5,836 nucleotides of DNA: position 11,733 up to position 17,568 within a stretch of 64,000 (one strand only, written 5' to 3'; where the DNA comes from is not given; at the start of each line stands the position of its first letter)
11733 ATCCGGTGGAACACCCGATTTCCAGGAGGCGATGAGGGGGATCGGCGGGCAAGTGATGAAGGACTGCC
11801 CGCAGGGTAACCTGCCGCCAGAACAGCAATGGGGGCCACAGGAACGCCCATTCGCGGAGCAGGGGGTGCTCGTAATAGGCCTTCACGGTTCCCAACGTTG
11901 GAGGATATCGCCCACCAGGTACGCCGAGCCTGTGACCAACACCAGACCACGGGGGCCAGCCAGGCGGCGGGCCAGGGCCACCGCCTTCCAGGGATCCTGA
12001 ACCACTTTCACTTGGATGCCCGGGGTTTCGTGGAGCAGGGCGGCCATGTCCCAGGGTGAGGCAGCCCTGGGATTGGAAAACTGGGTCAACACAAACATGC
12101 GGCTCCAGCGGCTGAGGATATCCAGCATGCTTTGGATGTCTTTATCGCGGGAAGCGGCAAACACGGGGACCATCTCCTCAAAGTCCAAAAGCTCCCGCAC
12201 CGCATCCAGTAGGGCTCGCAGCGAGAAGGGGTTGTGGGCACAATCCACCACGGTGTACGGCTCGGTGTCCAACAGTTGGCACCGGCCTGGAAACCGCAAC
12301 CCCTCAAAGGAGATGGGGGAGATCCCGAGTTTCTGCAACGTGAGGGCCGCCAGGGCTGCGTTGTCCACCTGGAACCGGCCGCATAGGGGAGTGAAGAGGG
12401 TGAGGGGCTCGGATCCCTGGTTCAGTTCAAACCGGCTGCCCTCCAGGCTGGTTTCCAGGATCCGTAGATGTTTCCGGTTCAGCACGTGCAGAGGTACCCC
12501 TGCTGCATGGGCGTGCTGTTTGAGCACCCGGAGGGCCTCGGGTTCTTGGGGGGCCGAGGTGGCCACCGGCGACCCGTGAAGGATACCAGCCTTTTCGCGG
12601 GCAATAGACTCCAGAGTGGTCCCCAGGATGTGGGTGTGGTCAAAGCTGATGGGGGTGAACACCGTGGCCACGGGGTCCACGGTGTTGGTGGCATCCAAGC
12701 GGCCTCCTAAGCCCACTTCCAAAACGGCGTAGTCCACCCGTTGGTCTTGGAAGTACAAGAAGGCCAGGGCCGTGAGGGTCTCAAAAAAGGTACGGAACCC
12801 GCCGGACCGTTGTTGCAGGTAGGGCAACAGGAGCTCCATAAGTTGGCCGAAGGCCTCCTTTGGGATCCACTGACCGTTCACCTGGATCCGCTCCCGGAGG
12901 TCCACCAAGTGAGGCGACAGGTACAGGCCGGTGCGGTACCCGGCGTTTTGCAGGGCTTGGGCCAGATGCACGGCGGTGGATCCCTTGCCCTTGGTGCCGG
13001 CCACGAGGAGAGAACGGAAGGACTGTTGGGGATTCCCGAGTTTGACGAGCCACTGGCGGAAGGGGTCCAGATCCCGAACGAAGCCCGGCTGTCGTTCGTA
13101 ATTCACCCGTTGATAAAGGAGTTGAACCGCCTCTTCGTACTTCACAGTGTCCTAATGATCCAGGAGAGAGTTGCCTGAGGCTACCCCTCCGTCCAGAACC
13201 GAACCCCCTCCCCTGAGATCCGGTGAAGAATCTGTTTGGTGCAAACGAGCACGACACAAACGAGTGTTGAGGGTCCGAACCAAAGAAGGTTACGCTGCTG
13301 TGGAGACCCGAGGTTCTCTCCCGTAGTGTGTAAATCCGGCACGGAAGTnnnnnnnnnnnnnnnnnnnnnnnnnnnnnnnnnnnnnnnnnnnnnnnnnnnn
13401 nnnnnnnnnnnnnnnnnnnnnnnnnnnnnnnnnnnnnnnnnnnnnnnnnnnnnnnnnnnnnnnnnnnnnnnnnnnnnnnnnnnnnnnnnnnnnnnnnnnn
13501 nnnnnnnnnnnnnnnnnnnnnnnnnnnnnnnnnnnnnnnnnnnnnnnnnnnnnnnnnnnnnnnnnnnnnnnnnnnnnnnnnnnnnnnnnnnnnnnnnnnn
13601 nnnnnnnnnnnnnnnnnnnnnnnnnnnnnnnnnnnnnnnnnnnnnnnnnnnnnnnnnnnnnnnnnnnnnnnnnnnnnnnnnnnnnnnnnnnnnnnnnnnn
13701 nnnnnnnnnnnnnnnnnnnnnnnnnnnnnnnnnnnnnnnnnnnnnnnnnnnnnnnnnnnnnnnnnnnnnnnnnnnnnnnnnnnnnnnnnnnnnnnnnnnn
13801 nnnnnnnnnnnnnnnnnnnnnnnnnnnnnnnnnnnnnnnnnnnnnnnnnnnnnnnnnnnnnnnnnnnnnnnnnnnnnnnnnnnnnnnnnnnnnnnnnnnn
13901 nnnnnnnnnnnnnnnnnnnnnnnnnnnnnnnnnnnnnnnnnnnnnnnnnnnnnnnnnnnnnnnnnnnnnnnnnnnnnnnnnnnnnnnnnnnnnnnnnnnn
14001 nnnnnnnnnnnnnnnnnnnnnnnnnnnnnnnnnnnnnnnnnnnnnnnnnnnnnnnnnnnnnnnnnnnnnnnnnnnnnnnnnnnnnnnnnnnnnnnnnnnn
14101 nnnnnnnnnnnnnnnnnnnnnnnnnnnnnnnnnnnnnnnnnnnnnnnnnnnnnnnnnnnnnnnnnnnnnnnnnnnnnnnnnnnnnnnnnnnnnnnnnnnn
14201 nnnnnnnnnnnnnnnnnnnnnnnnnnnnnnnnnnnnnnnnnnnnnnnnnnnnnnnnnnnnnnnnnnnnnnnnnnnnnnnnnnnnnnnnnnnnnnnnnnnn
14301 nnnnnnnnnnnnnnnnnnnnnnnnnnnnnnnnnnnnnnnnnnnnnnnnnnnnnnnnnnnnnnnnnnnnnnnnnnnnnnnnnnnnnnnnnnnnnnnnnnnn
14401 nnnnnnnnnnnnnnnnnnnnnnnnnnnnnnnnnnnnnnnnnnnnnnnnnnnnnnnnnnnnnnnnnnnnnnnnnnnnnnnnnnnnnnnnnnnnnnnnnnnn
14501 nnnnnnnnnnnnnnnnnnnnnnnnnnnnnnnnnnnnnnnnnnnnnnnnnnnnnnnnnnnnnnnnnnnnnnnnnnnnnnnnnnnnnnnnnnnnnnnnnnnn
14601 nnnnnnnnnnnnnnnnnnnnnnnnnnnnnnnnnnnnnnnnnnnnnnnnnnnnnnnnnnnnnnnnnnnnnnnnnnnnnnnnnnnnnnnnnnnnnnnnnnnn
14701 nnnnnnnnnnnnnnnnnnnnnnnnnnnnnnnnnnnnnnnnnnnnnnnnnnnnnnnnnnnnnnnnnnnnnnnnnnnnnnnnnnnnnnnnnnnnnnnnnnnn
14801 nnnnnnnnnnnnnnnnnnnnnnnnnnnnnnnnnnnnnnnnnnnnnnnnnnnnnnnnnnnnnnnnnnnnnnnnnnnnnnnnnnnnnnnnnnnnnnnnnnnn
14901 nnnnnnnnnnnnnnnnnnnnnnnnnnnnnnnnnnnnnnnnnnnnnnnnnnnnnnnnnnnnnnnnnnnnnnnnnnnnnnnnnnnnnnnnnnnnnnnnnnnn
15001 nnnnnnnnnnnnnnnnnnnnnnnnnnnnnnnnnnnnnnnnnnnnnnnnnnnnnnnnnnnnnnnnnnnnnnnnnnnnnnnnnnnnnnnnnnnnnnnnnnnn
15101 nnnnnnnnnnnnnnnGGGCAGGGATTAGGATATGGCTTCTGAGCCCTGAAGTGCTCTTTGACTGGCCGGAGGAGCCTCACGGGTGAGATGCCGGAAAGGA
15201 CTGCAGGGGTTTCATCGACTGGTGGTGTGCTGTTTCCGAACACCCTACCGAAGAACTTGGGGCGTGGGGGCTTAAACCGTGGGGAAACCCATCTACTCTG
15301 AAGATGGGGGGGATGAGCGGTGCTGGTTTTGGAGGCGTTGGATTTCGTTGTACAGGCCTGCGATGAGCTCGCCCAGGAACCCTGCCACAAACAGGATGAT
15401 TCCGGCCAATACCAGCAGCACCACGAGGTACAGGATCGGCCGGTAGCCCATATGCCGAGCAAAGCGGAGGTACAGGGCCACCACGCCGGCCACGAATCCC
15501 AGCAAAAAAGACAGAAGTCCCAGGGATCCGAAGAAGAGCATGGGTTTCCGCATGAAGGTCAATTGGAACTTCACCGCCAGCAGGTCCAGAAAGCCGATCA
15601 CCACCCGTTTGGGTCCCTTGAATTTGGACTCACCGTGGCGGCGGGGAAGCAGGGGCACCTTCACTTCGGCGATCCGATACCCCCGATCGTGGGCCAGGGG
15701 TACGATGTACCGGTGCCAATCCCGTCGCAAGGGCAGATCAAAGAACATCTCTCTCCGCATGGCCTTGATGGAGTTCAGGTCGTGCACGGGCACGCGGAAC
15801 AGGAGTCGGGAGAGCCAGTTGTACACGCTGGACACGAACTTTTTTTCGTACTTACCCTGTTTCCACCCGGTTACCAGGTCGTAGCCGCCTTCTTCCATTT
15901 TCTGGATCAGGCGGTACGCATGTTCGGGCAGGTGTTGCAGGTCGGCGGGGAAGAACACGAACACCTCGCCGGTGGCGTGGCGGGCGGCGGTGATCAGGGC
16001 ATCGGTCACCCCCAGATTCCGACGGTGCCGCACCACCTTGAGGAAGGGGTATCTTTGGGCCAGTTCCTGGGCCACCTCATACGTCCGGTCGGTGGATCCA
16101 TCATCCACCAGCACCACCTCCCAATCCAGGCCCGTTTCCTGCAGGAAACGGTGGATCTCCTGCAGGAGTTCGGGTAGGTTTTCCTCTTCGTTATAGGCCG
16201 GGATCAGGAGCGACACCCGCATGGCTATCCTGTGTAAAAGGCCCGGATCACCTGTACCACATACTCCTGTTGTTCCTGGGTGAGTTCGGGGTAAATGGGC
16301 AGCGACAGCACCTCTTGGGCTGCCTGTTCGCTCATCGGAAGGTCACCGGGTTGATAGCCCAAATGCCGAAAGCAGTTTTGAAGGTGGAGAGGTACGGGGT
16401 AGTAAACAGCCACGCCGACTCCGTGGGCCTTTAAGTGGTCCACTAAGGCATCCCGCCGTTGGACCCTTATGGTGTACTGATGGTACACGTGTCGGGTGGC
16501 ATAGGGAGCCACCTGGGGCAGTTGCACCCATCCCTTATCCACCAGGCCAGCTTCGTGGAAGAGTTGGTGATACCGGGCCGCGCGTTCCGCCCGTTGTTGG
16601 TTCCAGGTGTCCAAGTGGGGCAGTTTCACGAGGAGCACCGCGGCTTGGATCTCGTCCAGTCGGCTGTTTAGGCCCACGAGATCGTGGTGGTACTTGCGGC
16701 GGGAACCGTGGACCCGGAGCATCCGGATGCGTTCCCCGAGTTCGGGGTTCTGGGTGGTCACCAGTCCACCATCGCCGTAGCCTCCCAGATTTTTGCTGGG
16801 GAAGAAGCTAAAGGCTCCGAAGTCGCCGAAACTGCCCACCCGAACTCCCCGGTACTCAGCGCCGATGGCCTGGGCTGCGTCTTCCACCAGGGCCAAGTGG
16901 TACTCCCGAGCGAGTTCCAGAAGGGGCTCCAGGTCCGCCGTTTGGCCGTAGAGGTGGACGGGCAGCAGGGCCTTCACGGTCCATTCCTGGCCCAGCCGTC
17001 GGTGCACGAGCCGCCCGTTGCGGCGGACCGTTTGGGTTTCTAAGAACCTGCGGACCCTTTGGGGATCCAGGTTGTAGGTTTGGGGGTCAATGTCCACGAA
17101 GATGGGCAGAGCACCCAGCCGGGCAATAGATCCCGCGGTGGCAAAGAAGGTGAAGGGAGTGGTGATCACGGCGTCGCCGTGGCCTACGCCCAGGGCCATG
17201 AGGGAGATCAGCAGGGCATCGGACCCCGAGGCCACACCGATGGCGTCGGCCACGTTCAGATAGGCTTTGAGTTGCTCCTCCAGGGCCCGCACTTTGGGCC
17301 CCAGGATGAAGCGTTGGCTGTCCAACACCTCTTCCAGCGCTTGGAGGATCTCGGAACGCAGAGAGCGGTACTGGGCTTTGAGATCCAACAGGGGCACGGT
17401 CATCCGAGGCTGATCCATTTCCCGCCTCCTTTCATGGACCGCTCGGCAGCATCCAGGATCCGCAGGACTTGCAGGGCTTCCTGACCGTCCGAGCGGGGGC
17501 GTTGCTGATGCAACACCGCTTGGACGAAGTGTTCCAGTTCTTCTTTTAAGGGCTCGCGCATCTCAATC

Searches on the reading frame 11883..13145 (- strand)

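Call 93: search_protein_families(library=pfam, proteins=[window:11883-13145:-], max_evalue=0.0001)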
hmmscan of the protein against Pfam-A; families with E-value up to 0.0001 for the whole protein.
window:11883-13145:- (420 aa): 2 families
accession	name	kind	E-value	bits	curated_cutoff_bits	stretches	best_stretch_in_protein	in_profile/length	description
PF02875.26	Mur_ligase_C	-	9.3e-17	62.5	28.4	1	287-407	1-126/127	Mur ligase, glutamate ligase domain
PF08245.18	Mur_ligase_M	-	6e-12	46.4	24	1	48-268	1-198/200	Mur ligase middle domain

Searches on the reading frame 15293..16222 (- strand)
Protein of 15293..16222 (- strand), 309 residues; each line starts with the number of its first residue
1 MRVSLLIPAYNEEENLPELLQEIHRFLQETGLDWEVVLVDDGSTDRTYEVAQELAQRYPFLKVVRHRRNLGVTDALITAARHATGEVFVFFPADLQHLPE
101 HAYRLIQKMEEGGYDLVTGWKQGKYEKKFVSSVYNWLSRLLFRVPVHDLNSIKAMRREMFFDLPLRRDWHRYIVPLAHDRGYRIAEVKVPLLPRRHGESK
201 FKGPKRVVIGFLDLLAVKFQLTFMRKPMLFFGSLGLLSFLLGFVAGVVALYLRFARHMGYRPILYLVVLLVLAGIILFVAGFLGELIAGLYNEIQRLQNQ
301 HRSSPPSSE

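Call 93: search_protein_families(library=pfam, proteins=[window:15293-16222:-], max_evalue=0.0001)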
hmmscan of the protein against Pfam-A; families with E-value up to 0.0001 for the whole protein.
window:15293-16222:- (309 aa): 2 families
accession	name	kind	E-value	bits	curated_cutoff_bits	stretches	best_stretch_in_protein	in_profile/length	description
PF00535.33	Glycos_transf_2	-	1.1e-34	120.2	23.3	1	4-129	1-123/168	Glycosyl transferase family 2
PF13641.12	Glyco_tranf_2_3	-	4.4e-06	27.3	27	1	2-95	2-97/230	Glycosyltransferase like family 2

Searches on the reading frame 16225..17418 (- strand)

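Call 93: search_protein_families(library=pfam, proteins=[window:16225-17418:-], max_evalue=0.0001)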
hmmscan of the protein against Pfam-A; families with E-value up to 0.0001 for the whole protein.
window:16225-17418:- (397 aa): 1 family
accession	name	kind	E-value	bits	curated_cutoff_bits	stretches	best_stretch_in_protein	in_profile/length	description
PF01041.23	DegT_DnrJ_EryC1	-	1.5e-119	399.8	19.8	1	20-391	3-359/360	DegT/DnrJ/EryC1/StrS aminotransferase family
